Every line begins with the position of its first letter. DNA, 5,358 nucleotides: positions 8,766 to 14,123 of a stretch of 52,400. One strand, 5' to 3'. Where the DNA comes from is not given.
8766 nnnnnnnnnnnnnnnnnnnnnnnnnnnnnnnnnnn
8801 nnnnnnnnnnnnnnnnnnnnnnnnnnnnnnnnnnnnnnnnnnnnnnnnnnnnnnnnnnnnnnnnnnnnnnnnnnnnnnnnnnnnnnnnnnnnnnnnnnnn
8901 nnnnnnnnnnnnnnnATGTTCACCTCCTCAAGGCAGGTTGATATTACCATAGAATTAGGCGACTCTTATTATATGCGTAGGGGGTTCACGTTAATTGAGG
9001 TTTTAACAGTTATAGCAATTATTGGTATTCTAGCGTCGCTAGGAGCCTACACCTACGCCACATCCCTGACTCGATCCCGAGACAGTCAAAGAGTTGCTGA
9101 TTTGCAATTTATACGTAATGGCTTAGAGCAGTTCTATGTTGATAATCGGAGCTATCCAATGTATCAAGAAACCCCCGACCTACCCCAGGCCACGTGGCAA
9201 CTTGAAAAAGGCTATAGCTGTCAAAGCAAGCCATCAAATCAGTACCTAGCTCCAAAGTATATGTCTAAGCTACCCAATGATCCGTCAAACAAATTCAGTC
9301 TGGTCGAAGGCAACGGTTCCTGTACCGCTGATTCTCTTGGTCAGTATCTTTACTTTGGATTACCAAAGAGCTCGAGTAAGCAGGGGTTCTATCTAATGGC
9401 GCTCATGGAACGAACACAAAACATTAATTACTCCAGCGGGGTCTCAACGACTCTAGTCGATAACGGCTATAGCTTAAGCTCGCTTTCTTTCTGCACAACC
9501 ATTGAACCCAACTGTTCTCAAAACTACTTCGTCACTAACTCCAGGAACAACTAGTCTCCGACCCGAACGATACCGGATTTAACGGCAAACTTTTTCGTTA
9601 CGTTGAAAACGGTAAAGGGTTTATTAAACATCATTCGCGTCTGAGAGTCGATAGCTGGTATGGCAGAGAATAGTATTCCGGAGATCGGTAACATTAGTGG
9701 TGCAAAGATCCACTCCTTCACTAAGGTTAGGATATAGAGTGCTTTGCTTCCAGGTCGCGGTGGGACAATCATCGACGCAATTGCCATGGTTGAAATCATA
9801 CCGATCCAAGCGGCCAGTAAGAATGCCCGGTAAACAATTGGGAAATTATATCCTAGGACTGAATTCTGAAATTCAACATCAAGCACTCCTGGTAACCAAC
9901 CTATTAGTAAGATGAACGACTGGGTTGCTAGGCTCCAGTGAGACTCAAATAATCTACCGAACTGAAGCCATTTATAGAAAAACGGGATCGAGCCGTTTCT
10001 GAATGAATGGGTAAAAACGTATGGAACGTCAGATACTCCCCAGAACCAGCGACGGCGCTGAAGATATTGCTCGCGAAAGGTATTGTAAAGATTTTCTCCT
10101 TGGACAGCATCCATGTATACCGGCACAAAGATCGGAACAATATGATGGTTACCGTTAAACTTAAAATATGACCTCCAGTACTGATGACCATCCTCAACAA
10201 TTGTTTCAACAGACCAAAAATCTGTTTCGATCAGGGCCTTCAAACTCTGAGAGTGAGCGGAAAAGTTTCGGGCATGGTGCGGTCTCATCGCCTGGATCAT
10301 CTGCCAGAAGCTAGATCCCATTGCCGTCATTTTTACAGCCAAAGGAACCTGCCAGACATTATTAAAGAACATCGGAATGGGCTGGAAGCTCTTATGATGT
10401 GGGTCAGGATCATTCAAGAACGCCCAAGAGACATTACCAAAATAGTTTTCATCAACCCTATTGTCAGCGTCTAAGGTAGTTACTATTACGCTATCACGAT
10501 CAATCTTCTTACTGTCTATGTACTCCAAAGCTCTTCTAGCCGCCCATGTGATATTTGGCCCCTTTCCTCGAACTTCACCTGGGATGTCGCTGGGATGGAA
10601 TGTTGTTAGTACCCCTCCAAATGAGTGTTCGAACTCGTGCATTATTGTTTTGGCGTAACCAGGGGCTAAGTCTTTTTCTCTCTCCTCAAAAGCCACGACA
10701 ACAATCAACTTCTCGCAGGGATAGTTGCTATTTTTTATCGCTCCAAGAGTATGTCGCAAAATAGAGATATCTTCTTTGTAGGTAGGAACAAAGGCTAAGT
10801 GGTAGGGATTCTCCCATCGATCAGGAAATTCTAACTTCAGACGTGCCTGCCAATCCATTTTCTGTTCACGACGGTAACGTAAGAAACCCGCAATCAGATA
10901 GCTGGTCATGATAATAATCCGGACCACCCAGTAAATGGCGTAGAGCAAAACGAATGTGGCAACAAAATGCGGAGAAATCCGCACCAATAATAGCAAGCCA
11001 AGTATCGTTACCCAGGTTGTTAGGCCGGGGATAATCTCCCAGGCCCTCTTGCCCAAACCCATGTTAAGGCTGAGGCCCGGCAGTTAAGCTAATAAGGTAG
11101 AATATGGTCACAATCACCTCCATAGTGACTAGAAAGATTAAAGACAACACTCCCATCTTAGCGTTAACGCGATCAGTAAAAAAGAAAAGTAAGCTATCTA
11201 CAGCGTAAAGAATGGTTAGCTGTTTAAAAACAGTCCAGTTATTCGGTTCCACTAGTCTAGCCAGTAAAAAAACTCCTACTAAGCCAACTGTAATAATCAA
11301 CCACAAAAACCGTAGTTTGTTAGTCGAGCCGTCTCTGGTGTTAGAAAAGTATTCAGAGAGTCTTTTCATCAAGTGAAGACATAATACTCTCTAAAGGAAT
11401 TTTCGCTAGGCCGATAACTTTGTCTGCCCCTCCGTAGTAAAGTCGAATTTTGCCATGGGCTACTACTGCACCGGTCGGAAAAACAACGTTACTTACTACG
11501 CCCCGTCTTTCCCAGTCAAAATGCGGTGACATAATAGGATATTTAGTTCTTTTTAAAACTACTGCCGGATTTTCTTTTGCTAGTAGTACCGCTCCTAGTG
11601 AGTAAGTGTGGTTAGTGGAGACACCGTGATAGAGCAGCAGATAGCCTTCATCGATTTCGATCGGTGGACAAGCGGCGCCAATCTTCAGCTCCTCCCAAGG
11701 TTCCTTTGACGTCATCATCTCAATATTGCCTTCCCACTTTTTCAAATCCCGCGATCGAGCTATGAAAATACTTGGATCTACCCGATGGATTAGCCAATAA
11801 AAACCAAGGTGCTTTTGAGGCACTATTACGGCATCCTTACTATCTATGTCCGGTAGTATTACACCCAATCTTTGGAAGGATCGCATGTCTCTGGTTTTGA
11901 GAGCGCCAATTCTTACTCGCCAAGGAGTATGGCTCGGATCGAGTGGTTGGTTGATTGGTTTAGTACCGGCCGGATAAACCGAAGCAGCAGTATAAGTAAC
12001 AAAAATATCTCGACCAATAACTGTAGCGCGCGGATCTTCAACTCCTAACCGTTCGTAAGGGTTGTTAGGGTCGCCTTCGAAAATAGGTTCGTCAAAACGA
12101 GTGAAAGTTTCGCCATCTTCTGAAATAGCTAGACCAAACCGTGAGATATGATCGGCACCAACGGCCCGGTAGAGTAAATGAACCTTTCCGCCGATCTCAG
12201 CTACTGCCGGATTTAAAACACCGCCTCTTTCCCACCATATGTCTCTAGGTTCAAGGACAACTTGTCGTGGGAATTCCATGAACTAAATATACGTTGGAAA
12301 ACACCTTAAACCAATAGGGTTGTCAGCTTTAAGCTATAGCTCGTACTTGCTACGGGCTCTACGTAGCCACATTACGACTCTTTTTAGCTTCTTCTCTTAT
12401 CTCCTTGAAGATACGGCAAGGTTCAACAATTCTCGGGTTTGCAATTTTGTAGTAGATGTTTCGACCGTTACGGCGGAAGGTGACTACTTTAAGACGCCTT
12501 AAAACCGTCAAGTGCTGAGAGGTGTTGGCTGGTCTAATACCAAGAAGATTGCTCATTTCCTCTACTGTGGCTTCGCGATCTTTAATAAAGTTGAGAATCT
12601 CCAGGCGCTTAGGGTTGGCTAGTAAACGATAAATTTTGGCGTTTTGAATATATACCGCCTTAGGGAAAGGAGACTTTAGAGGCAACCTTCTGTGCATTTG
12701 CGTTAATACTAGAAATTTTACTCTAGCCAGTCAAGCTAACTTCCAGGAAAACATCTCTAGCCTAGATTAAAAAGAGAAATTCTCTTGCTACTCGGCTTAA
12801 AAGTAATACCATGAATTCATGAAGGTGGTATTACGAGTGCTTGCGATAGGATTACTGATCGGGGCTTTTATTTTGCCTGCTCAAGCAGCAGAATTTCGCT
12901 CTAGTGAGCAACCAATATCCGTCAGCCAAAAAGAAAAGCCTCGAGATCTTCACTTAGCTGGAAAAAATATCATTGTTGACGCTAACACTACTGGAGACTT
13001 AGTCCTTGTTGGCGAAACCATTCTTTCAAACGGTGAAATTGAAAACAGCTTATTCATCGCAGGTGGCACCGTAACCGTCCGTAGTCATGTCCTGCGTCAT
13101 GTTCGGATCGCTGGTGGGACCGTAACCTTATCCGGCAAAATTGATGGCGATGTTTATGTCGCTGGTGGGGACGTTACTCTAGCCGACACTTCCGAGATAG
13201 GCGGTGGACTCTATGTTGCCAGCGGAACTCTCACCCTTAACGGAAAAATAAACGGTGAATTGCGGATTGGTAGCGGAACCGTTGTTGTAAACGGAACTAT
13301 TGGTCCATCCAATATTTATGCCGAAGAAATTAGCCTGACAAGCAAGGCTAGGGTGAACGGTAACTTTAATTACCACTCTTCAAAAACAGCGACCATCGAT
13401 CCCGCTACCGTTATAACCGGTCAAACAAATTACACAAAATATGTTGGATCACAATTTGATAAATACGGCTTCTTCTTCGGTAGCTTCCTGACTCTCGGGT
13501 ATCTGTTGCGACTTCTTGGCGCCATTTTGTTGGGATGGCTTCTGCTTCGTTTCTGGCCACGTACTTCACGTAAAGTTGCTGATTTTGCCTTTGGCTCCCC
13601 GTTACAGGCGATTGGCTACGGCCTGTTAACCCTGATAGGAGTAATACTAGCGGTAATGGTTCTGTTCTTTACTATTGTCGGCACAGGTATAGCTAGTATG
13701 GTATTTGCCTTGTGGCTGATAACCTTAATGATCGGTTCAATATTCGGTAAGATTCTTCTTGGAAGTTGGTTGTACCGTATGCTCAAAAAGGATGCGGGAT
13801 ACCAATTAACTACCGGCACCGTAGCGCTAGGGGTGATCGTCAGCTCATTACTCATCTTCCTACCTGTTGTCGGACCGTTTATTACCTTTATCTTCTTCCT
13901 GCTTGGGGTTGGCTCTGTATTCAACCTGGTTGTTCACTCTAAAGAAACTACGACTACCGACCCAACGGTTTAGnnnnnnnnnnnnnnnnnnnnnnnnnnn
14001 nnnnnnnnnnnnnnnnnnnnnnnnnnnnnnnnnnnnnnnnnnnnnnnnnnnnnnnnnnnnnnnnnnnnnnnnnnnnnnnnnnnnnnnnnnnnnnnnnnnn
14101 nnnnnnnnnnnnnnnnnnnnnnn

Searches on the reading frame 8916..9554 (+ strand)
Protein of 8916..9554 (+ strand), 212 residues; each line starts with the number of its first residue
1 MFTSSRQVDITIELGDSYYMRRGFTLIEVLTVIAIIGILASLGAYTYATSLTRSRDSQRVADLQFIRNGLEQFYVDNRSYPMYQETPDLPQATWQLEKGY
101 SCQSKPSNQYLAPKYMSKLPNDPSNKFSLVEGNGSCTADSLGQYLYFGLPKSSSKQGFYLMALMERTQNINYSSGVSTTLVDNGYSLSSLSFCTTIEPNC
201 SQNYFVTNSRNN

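Call 58: search_protein_families(library=pfam, proteins=[window:8916-9554:+], max_evalue=0.001)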
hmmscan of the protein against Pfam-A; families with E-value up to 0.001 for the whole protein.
window:8916-9554:+ (212 aa): 1 family
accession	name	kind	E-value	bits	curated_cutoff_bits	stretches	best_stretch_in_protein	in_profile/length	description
PF07963.17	N_methyl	-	2.8e-07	30.3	21.2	1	21-42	4-25/27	Prokaryotic N-terminal methylation motif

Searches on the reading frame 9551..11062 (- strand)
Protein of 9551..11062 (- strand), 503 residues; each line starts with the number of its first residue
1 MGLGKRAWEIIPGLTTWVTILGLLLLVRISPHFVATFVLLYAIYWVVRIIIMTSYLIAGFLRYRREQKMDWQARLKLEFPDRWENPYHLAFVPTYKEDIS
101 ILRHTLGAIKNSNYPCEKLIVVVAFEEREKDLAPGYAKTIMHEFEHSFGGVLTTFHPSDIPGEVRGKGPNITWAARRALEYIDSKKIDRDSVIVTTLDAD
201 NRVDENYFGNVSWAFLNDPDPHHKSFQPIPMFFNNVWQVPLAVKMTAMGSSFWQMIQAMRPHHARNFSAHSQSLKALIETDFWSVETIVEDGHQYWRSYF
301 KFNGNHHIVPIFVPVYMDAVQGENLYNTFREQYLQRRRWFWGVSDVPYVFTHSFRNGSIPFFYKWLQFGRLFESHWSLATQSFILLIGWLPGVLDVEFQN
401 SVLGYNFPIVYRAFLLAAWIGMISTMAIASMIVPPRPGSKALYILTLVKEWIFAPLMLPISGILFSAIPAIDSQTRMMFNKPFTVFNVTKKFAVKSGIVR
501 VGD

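Call 58: search_protein_families(library=pfam, proteins=[window:9551-11062:-], max_evalue=0.001)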
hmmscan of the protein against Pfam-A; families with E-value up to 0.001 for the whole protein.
window:9551-11062:- (503 aa): 1 family
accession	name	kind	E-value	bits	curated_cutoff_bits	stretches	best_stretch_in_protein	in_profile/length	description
PF13632.12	Glyco_trans_2_3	-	2.4e-05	24.7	27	1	193-416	1-183/198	Glycosyl transferase family group 2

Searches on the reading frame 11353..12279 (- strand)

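Call 58: search_protein_families(library=pfam, proteins=[window:11353-12279:-], max_evalue=0.001)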
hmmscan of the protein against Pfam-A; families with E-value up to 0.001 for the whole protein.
window:11353-12279:- (308 aa): 1 family
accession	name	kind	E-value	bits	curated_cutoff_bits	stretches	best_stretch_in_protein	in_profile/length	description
PF04041.19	Glyco_hydro_130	-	1.2e-59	202.3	26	2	121-305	122-320/320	beta-1,4-mannooligosaccharide phosphorylase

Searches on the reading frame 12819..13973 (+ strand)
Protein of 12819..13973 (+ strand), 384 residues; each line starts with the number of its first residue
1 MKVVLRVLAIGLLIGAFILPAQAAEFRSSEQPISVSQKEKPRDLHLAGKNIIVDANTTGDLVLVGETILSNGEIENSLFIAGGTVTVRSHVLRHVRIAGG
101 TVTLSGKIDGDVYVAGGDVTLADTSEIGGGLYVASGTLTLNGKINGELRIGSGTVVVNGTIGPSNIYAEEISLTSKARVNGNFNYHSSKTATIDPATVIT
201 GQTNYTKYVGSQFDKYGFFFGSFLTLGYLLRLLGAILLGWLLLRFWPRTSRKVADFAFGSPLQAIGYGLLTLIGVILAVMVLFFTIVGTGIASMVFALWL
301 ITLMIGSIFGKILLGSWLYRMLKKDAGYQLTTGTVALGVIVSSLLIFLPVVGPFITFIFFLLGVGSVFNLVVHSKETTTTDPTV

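Call 59: search_protein_families(library=pfam, proteins=[window:12819-13973:+], max_evalue=0.001)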
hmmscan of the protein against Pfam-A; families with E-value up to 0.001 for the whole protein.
window:12819-13973:+ (384 aa): 1 family
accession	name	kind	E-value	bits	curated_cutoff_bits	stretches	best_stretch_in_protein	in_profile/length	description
PF04519.19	Bactofilin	-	1.1e-06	29.3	27.9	0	140-189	39-86/98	Polymer-forming cytoskeletal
